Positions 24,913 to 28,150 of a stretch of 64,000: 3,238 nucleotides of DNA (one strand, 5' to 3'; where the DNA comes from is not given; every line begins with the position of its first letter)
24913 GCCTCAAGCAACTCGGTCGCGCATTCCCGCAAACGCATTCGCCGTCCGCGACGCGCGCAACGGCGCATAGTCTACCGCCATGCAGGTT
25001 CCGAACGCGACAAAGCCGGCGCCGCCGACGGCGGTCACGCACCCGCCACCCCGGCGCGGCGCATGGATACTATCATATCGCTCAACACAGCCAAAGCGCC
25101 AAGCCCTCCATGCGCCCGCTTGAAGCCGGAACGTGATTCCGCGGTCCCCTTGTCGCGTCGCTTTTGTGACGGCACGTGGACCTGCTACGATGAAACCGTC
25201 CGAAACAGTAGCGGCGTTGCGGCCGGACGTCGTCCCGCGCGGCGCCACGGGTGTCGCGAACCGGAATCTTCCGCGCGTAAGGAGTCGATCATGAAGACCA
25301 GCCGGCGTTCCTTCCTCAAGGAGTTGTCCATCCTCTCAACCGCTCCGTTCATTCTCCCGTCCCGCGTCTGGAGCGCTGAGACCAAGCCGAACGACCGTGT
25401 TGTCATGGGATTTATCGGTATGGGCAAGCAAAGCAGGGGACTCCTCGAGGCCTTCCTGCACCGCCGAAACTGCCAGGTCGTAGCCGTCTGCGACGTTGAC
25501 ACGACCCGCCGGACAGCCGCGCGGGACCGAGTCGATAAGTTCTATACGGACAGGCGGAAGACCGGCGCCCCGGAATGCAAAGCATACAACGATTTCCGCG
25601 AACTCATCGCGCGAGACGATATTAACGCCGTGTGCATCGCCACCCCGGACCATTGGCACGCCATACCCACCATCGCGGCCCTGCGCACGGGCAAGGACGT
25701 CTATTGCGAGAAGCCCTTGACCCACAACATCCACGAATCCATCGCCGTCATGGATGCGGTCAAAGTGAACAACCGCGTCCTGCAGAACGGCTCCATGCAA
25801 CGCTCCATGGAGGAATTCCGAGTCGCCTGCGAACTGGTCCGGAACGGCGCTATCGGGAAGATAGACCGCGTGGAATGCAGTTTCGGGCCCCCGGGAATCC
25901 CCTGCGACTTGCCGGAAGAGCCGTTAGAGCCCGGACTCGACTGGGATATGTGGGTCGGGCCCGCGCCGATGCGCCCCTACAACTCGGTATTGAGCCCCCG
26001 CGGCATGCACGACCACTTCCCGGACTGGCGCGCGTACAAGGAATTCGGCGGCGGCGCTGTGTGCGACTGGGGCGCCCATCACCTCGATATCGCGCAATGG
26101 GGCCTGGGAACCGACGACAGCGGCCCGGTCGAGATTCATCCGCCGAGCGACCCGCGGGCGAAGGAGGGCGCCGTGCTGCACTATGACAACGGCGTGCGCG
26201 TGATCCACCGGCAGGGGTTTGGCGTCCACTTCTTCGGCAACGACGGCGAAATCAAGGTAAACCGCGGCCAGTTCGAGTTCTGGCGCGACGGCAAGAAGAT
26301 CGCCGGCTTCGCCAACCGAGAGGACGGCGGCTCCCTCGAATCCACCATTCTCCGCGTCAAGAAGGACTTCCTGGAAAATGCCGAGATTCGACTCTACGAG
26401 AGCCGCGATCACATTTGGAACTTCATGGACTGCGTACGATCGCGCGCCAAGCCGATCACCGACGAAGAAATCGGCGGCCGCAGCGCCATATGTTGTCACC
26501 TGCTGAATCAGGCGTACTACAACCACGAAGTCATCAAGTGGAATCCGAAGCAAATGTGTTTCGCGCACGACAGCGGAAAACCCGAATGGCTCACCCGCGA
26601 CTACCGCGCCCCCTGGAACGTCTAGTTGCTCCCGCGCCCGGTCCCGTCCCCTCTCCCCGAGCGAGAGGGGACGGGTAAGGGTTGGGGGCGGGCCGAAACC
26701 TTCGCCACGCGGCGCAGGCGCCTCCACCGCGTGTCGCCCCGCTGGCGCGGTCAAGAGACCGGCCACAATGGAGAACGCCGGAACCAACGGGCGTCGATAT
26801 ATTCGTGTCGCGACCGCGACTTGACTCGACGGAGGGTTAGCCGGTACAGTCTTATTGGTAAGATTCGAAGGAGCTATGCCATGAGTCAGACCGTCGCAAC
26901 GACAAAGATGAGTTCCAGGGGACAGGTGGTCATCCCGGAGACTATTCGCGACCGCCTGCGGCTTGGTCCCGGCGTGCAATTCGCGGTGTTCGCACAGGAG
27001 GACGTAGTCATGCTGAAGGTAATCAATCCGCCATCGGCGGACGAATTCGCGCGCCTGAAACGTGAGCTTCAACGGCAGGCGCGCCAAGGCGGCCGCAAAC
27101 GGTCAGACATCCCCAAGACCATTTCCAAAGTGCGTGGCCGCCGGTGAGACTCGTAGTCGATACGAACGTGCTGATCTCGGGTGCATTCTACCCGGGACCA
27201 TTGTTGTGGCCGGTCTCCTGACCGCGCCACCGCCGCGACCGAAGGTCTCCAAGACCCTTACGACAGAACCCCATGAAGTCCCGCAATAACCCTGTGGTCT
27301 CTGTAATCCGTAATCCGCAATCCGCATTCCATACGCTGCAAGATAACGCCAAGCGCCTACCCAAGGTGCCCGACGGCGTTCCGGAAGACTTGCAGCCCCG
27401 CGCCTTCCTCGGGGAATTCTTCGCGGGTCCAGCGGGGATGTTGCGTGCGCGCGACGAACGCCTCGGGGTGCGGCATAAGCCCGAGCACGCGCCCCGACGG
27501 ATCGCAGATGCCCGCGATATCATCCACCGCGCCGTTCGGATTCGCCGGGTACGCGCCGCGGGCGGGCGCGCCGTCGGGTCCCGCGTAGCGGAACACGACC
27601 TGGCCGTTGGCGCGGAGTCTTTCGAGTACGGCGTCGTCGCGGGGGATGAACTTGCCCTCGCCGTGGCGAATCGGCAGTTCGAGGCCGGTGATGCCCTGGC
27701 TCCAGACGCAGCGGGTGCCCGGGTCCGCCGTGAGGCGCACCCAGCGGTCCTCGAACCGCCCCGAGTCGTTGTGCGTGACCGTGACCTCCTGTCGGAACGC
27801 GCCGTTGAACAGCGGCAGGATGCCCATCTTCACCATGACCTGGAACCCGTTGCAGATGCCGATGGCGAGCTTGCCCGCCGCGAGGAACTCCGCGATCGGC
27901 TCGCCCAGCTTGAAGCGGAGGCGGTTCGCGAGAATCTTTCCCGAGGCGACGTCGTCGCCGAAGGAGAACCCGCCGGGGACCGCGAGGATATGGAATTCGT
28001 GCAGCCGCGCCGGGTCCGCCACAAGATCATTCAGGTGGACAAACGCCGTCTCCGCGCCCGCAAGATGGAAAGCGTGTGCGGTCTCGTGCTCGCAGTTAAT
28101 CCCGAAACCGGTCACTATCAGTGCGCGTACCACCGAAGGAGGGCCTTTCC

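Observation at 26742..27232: Inverted pair of a 30-bp repeat brackets an AbrB-type antitoxin gene and truncates its PIN toxin partner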

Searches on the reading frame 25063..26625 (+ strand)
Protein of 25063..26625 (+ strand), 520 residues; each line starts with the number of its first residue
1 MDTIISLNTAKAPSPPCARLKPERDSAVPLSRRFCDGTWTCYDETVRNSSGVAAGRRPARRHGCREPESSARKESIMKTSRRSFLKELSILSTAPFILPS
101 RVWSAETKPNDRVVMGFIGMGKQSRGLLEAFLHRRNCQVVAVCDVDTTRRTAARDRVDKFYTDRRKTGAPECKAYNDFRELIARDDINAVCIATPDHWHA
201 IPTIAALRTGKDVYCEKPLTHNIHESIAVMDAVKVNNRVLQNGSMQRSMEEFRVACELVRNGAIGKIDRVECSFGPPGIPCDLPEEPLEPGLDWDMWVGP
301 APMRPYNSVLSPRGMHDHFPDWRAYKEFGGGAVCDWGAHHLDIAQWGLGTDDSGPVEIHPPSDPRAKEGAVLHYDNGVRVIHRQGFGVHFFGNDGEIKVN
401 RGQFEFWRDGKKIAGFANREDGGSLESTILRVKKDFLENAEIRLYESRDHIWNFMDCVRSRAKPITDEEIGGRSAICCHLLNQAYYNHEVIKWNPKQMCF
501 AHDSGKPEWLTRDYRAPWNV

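Call 6: search_protein_families(library=pfam, proteins=[window:25063-26625:+], max_evalue=1)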
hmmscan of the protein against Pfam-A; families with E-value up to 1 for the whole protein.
window:25063-26625:+ (520 aa): 6 families
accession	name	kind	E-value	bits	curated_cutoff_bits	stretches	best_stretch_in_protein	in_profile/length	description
PF19051.5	GFO_IDH_MocA_C2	-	1.1e-18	68.1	23.3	1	283-519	43-253/254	Oxidoreductase family, C-terminal alpha/beta domain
PF01408.29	GFO_IDH_MocA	-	1.6e-18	68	24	1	115-243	3-119/120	Oxidoreductase family, NAD-binding Rossmann fold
PF22725.1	GFO_IDH_MocA_C3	-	2.1e-09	37.9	27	1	318-381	31-99/124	GFO/IDH/MocA C-terminal domain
PF02894.22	GFO_IDH_MocA_C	-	1.3e-06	28.9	22.9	1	320-425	30-149/218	Oxidoreductase family, C-terminal alpha/beta domain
PF02423.21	OCD_Mu_crystall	-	0.058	12.8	24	1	109-160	126-177/314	Ornithine cyclodeaminase/mu-crystallin family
PF21377.3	MurD_N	-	0.17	12.4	24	0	115-142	2-28/76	MurD N-terminal domain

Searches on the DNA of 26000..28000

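Call 16: search_rna_families(source=window, start=26000, end=28000, threshold=evalue, max_evalue=10)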
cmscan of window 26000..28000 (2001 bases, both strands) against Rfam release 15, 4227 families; matches with E-value up to 10: 8.
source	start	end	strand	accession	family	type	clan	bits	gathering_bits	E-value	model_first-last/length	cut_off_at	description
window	26640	26675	-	RF02795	Pab91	Gene; snRNA; snoRNA; HACA-box;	-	24.3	71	0.12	1-57/57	no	Pab91 RNA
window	26643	26678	+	RF02795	Pab91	Gene; snRNA; snoRNA; HACA-box;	-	21.4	71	0.6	1-57/57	no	Pab91 RNA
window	26629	26700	-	RF00767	mir-150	Gene; miRNA;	-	19.8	55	0.73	1-82/82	no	mir-150 microRNA precursor family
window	26692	26766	-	RF00094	HDV_ribozyme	Gene; ribozyme;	-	19.7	50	6.6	1-89/89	no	Hepatitis delta virus ribozyme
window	26719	26760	-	RF03810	mir-8932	Gene; miRNA;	-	19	50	9.3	1-76/76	no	mir-8932 microRNA precursor family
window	26627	26690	+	RF04096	mir-4433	Gene; miRNA;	-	18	77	3.4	1-83/83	no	mir-4433 microRNA precursor family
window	27711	27792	+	RF03437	mir-2392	Gene; miRNA;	-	18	90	5.7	1-84/84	no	mir-2392 microRNA precursor family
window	27388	27446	-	RF03013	nadA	Gene; sRNA;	-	15.1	37.5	6.1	1-62/62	no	nadA riboswitch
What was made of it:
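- Tried and rejected: Rfam on 26000-28000 at E up to 10: only sub-threshold noise, and nothing on the arms (call 16).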
